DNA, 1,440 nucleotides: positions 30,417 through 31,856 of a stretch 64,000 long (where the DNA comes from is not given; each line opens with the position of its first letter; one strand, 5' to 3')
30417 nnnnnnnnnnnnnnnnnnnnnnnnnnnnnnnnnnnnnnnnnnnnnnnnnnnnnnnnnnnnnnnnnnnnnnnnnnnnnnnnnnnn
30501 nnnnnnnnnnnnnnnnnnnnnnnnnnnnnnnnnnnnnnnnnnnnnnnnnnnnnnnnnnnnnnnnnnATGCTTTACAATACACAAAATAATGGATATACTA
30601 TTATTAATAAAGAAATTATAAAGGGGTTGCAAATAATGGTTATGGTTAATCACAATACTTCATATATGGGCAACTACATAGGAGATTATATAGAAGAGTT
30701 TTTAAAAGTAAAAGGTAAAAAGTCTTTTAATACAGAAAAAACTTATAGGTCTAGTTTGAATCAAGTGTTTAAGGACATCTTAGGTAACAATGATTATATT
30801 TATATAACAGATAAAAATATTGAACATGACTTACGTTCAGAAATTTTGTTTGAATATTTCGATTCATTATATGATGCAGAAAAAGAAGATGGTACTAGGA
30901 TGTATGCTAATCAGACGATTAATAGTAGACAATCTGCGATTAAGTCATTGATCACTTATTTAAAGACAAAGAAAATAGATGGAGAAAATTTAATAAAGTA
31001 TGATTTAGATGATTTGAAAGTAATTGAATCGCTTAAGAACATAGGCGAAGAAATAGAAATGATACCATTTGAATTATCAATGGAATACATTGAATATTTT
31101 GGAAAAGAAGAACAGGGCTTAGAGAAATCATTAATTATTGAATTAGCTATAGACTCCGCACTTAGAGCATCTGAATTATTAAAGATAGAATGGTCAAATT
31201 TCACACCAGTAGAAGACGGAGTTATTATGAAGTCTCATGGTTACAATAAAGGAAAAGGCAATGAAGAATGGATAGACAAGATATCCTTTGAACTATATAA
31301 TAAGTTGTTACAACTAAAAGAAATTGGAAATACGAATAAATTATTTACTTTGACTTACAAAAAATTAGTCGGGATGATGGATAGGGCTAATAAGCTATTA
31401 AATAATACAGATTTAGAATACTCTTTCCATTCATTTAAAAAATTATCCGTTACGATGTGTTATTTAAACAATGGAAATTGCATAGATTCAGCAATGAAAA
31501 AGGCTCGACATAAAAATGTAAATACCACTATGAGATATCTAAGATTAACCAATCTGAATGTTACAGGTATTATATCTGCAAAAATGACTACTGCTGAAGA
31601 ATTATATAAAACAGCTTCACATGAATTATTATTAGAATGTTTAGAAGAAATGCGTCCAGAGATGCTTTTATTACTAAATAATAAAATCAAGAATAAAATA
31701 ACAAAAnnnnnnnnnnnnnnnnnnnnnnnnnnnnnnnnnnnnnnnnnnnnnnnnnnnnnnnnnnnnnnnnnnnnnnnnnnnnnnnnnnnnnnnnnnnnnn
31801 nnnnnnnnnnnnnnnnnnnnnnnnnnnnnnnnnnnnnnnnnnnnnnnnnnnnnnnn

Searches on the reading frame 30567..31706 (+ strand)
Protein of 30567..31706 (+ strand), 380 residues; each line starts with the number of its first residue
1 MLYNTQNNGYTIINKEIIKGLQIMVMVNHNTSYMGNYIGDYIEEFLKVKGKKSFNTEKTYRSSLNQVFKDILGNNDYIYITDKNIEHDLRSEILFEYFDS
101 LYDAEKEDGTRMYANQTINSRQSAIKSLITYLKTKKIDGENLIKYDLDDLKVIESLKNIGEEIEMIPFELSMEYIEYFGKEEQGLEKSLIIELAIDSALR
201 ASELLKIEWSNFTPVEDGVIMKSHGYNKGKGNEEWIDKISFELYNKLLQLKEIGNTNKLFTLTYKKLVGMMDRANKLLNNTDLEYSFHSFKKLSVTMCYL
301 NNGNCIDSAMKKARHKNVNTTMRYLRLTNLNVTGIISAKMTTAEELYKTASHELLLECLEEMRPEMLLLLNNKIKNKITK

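Call 45: search_protein_families(library=pfam, proteins=[window:30567-31706:+], max_evalue=0.001)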
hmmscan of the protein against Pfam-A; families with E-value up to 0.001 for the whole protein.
window:30567-31706:+ (380 aa): 1 family
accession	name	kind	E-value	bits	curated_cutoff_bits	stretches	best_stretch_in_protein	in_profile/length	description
PF00589.27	Phage_integrase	-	1.6e-09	38.2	27.1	1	181-328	18-169/172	Phage integrase family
